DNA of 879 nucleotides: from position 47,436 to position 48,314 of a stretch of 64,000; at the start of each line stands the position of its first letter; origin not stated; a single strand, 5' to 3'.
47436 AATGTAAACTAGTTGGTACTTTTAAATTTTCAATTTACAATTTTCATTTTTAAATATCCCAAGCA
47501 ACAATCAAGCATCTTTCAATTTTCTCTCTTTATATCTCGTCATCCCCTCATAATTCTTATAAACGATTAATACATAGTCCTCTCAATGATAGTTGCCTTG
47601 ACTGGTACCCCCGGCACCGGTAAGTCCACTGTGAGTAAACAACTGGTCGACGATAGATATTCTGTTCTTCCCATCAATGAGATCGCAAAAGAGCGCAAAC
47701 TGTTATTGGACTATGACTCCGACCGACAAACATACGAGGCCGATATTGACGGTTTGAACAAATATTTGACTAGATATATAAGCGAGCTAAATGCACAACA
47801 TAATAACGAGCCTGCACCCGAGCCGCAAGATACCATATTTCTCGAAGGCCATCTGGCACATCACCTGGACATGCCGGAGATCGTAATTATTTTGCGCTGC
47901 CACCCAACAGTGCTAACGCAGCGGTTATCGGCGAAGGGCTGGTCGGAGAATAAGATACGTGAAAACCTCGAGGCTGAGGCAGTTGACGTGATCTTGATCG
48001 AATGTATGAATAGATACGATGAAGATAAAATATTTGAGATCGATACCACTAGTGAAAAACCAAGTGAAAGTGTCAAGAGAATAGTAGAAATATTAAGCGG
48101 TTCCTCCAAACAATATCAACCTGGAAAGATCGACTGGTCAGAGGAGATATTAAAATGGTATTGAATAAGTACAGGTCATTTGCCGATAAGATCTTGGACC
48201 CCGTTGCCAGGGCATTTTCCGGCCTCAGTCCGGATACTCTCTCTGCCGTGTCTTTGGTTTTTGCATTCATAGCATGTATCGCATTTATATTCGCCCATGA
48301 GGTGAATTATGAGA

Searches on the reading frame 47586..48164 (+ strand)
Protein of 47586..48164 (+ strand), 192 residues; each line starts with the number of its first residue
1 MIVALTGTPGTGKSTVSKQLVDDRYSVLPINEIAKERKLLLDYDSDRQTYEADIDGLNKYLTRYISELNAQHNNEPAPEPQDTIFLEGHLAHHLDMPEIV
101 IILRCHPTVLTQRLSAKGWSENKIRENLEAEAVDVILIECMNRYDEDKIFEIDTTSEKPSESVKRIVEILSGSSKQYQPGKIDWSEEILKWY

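Call 28: search_protein_families(library=pfam, proteins=[window:47586-48164:+], max_evalue=0.00001)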
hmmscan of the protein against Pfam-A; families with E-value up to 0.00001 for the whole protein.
window:47586-48164:+ (192 aa): 1 family
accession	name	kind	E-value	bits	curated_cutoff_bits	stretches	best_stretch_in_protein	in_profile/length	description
PF13238.12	AAA_18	-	3.4e-24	86.1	29.4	1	3-133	1-127/128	AAA domain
